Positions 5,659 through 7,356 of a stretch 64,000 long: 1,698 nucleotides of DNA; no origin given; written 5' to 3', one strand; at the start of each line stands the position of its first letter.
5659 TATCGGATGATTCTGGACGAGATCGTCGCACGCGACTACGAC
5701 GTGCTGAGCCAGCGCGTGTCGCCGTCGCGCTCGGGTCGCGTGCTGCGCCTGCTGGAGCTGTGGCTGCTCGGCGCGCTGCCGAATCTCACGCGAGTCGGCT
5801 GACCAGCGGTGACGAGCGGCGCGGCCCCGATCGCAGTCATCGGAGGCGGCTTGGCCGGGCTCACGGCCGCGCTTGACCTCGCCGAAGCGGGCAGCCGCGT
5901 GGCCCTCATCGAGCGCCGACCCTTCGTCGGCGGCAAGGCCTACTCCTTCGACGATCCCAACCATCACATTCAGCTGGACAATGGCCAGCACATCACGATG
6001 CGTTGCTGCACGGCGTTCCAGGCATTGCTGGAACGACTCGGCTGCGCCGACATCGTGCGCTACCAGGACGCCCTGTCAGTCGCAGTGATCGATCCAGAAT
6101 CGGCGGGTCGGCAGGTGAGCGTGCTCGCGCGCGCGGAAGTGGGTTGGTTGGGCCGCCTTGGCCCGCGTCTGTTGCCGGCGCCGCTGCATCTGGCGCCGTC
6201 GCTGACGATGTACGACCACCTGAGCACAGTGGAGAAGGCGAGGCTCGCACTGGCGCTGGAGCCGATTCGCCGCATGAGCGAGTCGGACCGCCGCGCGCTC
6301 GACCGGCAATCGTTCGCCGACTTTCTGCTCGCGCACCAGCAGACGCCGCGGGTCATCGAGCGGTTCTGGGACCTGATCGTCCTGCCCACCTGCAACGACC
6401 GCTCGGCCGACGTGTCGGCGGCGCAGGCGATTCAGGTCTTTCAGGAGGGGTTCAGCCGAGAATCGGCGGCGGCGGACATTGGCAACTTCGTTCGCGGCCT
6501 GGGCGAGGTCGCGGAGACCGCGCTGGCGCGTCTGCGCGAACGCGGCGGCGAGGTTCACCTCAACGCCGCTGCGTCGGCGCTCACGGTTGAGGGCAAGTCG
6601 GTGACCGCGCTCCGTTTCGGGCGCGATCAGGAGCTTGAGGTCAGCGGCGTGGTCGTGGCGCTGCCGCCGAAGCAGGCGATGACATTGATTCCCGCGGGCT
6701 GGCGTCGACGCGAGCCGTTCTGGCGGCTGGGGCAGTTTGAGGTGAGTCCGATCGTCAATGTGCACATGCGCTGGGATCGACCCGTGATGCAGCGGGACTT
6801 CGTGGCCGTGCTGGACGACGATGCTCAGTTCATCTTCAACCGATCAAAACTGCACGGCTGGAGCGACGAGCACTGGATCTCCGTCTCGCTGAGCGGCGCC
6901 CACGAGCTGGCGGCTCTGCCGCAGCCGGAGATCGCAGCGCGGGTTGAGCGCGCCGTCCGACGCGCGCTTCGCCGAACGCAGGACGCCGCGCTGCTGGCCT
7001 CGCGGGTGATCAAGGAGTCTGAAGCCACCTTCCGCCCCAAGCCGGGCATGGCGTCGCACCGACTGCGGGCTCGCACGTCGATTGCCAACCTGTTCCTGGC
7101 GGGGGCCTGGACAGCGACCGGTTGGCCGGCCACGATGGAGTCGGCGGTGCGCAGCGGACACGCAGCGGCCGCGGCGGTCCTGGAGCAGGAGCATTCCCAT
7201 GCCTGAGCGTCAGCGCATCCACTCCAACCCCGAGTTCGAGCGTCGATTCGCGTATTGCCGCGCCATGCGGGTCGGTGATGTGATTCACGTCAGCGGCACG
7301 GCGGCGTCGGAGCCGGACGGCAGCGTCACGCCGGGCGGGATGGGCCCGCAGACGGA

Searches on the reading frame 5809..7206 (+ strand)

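Call 56: search_protein_families(library=pfam, proteins=[window:5809-7206:+], max_evalue=0.00001)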
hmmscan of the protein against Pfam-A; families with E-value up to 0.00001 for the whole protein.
window:5809-7206:+ (465 aa): 10 families
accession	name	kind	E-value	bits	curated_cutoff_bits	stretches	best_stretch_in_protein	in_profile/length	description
PF01593.30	Amino_oxidase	-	5.1e-41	141.8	19.8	1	15-458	1-443/443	Flavin containing amine oxidoreductase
PF13450.12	NAD_binding_8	-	1.3e-12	48.2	21.9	1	10-65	1-54/68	NAD(P)-binding Rossmann-like domain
PF12831.13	FAD_oxidored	-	3.7e-10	40.1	27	1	8-44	2-38/416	FAD dependent oxidoreductase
PF00890.30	FAD_binding_2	-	6.1e-10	39.3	20.4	1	9-43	3-37/414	FAD binding domain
PF01266.30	DAO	-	8.5e-09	35.8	27.9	1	8-439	2-340/353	FAD dependent oxidoreductase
PF07992.20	Pyr_redox_2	-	8.7e-09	35.6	26.1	0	8-41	3-37/291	Pyridine nucleotide-disulphide oxidoreductase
PF00070.33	Pyr_redox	-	3.9e-07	30.9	22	0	8-40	2-34/82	Pyridine nucleotide-disulphide oxidoreductase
PF03486.20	HI0933_like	-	3.6e-06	27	50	0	8-43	3-38/244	HI0933-like protein Rossmann domain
PF13454.12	NAD_binding_9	-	4.7e-06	27.1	21.8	0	9-54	1-50/155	FAD-NAD(P)-binding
PF01134.28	GIDA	-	6.5e-06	25.9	22.1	0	8-78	2-48/391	Glucose inhibited division protein A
